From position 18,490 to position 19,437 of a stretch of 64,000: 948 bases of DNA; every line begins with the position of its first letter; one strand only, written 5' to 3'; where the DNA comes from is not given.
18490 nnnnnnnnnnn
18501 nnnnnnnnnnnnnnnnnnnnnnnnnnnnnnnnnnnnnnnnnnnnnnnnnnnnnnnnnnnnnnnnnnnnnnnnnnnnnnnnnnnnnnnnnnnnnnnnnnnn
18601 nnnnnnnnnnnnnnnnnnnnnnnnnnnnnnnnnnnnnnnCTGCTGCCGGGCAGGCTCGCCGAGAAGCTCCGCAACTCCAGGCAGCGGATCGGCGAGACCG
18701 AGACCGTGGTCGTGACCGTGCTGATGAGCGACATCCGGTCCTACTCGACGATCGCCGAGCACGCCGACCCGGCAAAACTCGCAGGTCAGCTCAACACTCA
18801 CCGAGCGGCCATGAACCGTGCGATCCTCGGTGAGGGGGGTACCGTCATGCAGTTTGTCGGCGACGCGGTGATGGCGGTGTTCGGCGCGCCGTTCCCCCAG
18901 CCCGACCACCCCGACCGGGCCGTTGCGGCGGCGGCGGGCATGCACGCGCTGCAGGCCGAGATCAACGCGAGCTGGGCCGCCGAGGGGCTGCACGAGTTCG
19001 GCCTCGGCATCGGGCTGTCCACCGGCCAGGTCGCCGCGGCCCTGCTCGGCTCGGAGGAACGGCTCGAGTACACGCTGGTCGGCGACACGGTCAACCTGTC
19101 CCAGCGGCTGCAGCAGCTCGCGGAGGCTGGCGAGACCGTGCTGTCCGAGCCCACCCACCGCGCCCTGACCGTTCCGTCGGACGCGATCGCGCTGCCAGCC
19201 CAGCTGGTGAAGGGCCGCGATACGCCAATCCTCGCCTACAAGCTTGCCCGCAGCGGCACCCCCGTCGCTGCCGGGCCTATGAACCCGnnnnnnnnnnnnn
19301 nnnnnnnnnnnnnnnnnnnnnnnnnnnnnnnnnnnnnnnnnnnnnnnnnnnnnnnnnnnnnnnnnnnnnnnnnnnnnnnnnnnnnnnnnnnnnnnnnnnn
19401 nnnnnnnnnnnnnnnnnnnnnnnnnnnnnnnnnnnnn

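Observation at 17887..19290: Three-domain response regulator: receiver, LuxR-type HTH and class III adenylyl cyclase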

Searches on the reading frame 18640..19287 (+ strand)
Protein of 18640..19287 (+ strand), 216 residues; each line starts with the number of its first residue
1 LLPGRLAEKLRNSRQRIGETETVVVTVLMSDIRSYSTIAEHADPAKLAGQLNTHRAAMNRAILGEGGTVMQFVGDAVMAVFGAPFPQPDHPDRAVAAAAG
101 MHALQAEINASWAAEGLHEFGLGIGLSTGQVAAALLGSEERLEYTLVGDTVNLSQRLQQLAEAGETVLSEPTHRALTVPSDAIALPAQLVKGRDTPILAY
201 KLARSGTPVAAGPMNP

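Call 8: search_solved_structures(query=window:18640-19287:+, show_alignments=4, max_evalue=0.001)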
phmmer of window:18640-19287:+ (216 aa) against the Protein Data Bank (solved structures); distinct sequences matched with E-value up to 0.001: 47.
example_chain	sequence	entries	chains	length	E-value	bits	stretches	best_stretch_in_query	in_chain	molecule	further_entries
2w01_A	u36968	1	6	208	2.4e-26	95.9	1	25-208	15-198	ADENYLATE CYCLASE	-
6fht_A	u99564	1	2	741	2.6e-25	92.6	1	24-208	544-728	Bacteriophytochrome,Adenylate cyclase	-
3r5g_A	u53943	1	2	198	1e-24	90.7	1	19-203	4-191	CyaB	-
1wc0_A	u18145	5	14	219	9.3e-20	74.5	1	21-199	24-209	ADENYLATE CYCLASE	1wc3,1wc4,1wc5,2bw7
1wc1_A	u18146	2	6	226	1.3e-19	74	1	21-199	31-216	ADENYLATE CYCLASE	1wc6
5x4t_A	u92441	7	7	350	5.5e-16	62.2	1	24-209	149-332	Photoactivated adenylyl cyclase | Family 3 adenylate cyclase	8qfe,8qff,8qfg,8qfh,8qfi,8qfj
9f1z_A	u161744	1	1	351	5.5e-16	62.2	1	24-209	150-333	Family 3 adenylate cyclase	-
5x4u_A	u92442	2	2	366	6.1e-16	62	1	24-209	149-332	Photoactivated adenylyl cyclase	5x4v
4yus_A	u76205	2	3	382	6.8e-16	61.9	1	24-209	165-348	Family 3 adenylate cyclase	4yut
9f1w_A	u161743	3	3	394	7.3e-16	61.8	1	24-209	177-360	Family 3 adenylate cyclase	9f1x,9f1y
6sir_A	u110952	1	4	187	6.7e-15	58.6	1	23-185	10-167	Nucleotide cyclase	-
5oyh_A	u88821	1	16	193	9.8e-15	58.1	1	23-192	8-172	Nucleotide cyclase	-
6ao9_A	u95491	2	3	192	7.1e-14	55.3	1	23-193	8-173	Bacterio-rhodopsin/guanylyl cyclase 1 fusion protein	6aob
6aoa_A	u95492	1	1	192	9.5e-14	54.9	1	23-193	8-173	Bacterio-rhodopsin/guanylyl cyclase 1 fusion protein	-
4p2f_A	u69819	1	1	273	2.4e-13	53.5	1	1-174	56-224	Adenylate cyclase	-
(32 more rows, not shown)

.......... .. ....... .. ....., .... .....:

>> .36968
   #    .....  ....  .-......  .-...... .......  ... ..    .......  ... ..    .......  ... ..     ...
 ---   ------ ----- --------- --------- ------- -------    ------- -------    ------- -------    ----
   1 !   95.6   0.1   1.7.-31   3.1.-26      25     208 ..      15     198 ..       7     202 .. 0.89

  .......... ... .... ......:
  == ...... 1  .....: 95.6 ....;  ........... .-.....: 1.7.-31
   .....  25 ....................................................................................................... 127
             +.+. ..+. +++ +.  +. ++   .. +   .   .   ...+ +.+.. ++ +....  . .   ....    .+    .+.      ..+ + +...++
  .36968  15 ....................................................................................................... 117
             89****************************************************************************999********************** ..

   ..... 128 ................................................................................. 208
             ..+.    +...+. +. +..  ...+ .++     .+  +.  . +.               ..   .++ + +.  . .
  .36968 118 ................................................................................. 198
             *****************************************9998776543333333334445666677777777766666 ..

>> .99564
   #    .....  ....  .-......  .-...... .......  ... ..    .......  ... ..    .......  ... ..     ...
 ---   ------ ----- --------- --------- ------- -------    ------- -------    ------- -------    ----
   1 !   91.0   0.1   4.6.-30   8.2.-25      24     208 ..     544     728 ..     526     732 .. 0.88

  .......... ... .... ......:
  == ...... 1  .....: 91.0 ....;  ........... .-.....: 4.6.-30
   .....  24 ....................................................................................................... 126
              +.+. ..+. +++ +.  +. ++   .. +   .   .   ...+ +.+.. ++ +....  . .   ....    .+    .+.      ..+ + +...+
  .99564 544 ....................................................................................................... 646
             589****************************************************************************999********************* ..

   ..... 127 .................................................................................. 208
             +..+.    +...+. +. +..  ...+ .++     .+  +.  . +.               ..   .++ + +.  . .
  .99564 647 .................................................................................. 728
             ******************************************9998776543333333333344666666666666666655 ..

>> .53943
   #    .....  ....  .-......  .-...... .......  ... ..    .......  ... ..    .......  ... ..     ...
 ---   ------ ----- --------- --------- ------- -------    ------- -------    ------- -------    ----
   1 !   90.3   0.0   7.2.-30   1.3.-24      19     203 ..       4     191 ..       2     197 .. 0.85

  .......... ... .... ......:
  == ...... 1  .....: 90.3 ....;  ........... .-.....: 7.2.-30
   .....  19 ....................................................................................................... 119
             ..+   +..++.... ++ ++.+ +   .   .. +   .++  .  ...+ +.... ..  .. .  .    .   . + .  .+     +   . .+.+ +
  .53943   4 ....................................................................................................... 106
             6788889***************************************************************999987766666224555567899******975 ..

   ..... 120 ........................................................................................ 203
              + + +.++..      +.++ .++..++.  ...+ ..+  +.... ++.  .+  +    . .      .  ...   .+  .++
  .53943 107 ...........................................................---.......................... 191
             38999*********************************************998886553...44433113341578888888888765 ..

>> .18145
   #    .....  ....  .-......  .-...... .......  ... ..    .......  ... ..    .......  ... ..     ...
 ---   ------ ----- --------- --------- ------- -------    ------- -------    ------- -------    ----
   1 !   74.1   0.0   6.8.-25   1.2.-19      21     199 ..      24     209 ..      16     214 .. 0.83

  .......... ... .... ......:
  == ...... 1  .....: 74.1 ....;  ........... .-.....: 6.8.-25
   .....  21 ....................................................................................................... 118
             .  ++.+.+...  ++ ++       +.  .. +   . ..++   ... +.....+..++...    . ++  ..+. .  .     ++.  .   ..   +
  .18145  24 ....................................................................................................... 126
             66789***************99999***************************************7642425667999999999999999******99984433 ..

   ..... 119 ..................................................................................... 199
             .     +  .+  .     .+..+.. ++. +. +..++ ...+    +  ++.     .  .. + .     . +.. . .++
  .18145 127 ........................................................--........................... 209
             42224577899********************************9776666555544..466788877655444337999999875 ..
